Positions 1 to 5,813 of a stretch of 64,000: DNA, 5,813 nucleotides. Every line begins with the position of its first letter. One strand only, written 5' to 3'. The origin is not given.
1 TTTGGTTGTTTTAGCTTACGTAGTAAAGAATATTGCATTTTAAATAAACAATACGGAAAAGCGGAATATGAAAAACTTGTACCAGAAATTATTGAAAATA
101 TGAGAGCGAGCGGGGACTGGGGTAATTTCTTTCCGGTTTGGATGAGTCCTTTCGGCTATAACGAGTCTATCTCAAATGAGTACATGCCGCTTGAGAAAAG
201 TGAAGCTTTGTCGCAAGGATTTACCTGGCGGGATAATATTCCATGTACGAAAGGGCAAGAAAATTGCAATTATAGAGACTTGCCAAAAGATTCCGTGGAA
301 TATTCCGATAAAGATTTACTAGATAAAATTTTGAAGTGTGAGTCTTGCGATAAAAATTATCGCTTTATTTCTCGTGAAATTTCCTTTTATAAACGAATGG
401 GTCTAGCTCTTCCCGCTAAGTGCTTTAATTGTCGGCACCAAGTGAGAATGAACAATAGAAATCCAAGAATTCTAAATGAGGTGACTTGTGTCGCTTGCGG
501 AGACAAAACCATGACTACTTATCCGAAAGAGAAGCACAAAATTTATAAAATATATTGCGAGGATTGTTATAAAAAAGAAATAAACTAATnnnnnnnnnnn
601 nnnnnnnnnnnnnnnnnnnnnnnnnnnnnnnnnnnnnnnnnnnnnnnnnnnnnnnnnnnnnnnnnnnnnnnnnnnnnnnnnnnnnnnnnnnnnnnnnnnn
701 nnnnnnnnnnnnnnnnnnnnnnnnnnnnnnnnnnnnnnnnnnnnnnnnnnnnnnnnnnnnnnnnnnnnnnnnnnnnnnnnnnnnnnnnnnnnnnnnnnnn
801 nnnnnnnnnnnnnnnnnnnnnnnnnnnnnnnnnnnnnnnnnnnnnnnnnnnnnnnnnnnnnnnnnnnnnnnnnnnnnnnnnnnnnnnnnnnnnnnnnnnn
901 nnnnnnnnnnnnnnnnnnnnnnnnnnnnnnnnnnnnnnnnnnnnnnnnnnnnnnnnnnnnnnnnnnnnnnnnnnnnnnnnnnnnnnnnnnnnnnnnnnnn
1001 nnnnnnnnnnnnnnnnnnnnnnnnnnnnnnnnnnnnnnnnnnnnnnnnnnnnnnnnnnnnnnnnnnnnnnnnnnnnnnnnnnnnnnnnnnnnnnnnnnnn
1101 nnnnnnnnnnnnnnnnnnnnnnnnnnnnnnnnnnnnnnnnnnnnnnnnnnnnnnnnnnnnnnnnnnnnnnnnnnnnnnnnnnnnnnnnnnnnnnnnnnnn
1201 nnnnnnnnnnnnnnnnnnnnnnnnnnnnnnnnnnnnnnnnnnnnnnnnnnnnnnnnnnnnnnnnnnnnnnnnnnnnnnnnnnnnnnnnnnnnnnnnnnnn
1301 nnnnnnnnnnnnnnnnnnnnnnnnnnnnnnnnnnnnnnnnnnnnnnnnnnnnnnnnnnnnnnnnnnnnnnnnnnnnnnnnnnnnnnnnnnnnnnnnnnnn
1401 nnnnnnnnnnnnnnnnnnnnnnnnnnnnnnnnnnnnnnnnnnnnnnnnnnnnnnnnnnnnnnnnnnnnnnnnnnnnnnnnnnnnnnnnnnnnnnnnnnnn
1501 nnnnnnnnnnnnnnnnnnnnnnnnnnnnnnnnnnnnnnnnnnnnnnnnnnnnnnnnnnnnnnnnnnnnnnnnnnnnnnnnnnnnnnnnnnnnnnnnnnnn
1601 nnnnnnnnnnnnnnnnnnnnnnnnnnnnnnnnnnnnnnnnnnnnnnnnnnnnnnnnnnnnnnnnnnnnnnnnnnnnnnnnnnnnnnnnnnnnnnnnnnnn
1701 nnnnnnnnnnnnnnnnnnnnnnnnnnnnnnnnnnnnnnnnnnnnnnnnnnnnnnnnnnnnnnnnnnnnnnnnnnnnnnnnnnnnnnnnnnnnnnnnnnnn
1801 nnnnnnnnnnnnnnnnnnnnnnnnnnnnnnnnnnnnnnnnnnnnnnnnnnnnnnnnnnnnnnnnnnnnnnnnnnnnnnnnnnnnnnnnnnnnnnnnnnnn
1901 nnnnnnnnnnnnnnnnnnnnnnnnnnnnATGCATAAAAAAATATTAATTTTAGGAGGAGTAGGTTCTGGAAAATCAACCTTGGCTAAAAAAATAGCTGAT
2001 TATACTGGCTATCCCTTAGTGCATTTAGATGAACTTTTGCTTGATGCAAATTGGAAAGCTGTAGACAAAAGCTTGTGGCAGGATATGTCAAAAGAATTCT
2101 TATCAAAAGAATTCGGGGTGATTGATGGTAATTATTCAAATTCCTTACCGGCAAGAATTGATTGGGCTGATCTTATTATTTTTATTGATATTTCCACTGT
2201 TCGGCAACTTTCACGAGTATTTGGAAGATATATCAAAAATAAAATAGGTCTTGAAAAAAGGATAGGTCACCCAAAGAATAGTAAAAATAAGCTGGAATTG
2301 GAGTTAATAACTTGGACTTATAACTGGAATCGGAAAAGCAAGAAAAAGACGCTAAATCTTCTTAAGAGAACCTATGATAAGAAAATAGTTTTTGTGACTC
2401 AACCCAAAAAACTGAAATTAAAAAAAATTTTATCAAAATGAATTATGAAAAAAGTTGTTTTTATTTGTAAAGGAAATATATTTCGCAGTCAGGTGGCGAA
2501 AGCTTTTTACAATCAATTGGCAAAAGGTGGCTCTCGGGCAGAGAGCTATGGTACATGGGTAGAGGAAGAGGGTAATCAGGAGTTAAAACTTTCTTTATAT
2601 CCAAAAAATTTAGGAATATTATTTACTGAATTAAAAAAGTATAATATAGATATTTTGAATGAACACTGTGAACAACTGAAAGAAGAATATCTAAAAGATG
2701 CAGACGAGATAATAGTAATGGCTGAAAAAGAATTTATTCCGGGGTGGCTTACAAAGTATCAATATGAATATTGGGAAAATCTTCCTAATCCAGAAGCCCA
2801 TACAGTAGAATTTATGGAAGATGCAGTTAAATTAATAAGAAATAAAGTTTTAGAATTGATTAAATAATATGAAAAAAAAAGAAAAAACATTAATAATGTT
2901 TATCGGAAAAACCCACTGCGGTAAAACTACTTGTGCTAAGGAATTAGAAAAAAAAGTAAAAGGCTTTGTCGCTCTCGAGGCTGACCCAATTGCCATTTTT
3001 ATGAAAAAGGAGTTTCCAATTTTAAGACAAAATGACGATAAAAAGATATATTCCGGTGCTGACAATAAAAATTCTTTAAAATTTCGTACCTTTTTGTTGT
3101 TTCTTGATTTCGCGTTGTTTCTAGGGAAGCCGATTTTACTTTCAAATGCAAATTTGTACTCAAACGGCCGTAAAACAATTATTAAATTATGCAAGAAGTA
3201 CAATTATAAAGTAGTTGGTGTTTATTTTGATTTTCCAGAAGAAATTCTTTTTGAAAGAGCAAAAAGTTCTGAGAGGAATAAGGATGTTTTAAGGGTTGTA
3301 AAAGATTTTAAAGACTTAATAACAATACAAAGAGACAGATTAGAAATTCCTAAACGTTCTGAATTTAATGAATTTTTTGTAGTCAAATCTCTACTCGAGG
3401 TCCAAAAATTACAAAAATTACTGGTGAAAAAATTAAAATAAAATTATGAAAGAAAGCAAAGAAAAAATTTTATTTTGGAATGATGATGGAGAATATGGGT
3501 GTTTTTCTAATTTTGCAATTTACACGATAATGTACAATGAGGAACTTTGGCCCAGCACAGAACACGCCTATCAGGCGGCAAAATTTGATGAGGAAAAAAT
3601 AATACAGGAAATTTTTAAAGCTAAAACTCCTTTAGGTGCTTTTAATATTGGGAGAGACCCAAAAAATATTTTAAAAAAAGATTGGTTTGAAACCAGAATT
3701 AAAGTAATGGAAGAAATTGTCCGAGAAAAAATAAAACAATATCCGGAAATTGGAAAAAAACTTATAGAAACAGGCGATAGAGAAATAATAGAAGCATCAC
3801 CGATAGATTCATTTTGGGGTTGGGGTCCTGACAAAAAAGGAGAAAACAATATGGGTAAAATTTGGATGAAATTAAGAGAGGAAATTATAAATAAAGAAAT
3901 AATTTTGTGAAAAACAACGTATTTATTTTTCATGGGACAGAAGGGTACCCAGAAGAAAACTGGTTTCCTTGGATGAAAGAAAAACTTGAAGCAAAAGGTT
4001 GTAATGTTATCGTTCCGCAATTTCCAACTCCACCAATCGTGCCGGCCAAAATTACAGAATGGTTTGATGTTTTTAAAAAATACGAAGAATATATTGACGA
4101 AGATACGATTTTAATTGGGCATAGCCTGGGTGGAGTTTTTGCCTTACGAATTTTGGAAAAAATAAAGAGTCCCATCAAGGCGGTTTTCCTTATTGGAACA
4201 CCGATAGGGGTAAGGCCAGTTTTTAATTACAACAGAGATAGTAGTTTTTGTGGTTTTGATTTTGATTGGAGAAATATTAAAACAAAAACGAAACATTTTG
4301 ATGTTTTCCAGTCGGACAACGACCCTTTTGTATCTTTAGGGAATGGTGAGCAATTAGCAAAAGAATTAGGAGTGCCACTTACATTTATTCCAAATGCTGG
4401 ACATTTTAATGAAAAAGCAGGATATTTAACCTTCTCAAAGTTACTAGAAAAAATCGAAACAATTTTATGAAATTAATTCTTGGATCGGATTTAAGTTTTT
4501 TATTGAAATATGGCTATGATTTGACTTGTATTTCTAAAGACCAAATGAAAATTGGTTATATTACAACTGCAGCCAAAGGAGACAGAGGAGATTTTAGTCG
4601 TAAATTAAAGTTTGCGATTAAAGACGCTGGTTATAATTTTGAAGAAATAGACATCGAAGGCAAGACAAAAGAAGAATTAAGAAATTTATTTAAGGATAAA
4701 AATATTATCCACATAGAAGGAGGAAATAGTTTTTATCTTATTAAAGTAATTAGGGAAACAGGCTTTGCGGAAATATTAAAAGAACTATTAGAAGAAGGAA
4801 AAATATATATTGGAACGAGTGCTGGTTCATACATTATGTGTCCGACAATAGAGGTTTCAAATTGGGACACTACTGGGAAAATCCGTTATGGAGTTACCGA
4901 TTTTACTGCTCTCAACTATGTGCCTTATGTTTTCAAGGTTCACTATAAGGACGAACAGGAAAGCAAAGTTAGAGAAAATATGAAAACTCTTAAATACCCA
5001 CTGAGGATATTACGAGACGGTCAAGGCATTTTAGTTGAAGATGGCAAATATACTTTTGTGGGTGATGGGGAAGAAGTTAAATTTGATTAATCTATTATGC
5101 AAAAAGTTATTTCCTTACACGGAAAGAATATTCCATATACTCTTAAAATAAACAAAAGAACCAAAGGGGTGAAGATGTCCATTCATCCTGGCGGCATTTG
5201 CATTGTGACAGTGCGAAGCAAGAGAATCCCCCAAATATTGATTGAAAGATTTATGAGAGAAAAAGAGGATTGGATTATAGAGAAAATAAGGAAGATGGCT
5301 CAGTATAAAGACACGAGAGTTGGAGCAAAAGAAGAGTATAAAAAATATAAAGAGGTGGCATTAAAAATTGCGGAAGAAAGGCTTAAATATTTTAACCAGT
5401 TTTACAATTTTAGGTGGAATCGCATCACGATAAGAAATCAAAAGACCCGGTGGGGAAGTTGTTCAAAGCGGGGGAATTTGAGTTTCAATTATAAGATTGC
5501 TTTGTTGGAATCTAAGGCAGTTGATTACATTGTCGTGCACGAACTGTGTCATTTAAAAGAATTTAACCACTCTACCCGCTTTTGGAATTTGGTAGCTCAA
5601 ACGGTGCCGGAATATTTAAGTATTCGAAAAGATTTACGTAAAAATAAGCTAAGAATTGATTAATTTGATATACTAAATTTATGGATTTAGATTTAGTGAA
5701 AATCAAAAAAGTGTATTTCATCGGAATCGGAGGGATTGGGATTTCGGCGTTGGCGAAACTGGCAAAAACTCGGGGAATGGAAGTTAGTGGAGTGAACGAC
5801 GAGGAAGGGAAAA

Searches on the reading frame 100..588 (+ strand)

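Call 35: search_protein_families(library=pfam, proteins=[window:100-588:+], max_evalue=0.001)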
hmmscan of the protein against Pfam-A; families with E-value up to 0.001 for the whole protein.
window:100-588:+ (162 aa): 1 family
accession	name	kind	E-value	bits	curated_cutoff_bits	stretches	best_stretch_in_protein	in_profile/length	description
PF13451.12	zf_Tbcl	-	7.1e-06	26.3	24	1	75-117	2-45/48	Probable treble clef domain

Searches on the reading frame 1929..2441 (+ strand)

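Call 35: search_protein_families(library=pfam, proteins=[window:1929-2441:+], max_evalue=0.001)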
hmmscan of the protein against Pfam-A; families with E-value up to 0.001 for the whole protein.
window:1929-2441:+ (170 aa): 3 families
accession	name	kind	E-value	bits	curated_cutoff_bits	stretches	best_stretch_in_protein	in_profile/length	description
PF01121.26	CoaE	-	1.1e-05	25.7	27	1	7-58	5-53/180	Dephospho-CoA kinase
PF01202.28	SKI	-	0.00013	22.5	22.1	1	12-66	2-56/159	Shikimate kinase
PF13521.12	AAA_28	-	0.00023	21.9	27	1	4-32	1-29/164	AAA domain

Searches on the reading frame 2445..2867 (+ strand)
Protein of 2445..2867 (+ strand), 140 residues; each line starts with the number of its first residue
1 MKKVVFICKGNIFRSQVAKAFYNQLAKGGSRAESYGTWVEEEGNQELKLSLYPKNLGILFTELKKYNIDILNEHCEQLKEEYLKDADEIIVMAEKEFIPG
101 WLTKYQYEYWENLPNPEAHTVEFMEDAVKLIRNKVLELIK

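Call 35: search_protein_families(library=pfam, proteins=[window:2445-2867:+], max_evalue=0.001)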
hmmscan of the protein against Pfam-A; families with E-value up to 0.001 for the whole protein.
window:2445-2867:+ (140 aa): 1 family
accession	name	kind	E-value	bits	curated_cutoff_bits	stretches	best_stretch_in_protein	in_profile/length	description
PF01451.26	LMWPc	-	1.3e-06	29.1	23.2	1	4-95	1-87/144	Low molecular weight phosphotyrosine protein phosphatase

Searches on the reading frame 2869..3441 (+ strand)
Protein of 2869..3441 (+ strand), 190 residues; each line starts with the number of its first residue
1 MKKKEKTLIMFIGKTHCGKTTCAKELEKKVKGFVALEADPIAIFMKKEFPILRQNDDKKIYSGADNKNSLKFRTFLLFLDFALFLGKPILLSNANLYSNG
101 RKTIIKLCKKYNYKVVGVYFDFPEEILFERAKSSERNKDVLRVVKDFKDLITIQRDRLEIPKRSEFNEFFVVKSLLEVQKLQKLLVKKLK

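Call 35: search_protein_families(library=pfam, proteins=[window:2869-3441:+], max_evalue=0.001)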
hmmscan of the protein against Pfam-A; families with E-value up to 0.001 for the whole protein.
window:2869-3441:+ (190 aa): 1 family
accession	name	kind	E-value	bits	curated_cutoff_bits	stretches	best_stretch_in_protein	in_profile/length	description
PF13671.12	AAA_33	-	2.9e-09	37.8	27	1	8-140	1-124/143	AAA domain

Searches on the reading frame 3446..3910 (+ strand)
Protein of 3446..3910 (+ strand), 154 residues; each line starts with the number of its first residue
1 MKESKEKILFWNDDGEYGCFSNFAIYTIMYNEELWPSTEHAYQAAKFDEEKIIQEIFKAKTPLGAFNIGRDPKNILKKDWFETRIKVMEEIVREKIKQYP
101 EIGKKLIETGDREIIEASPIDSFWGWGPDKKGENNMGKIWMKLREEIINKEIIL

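Call 35: search_protein_families(library=pfam, proteins=[window:3446-3910:+], max_evalue=0.001)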
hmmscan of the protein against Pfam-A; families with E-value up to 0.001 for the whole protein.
window:3446-3910:+ (154 aa): 1 family
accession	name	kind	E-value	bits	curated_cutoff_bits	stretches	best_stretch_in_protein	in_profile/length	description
PF08719.17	NADAR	-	1.6e-34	120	35.1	1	9-147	1-162/163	NADAR domain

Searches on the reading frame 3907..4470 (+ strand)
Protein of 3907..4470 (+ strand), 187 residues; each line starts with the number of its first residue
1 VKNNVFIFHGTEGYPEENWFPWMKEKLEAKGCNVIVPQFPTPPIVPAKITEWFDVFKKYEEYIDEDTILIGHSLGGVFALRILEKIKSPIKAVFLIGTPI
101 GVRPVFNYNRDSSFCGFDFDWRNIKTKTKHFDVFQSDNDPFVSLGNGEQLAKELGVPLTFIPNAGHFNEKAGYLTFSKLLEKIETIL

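Call 35: search_protein_families(library=pfam, proteins=[window:3907-4470:+], max_evalue=0.001)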
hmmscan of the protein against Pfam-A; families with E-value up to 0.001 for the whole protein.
window:3907-4470:+ (187 aa): 4 families
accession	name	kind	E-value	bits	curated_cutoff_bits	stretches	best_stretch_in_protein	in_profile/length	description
PF06821.19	Ser_hydrolase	-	5.4e-20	72.5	22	1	6-178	2-165/172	Serine hydrolase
PF00561.26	Abhydrolase_1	-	3.2e-09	37.3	25.8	1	5-122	3-123/245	alpha/beta hydrolase fold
PF12697.13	Abhydrolase_6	-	5.8e-07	30.8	26.3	1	9-97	5-93/217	Alpha/beta hydrolase family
PF12146.15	Hydrolase_4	-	5e-05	23.2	27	1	60-105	71-116/239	Serine aminopeptidase, S33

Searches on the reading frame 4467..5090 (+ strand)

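Call 35: search_protein_families(library=pfam, proteins=[window:4467-5090:+], max_evalue=0.001)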
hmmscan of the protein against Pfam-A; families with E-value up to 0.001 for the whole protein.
window:4467-5090:+ (207 aa): 2 families
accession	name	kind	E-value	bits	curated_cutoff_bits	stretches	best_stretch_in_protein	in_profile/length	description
PF03575.23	Peptidase_S51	-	5.9e-29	101.7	23.9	1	23-196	27-204/206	Peptidase family S51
PF01174.25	SNO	-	0.00063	20.1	27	1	51-133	15-90/188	SNO glutamine amidotransferase family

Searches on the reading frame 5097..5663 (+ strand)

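Call 35: search_protein_families(library=pfam, proteins=[window:5097-5663:+], max_evalue=0.001)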
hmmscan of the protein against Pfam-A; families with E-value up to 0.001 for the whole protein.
window:5097-5663:+ (188 aa): 2 families
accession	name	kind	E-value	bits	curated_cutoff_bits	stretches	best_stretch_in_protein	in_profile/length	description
PF01863.23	YgjP-like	-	5.6e-38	131.5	26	1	82-182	106-206/207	YgjP-like, metallopeptidase domain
PF08325.16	WLM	-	0.00086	19.9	26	0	137-176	78-117/190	WLM domain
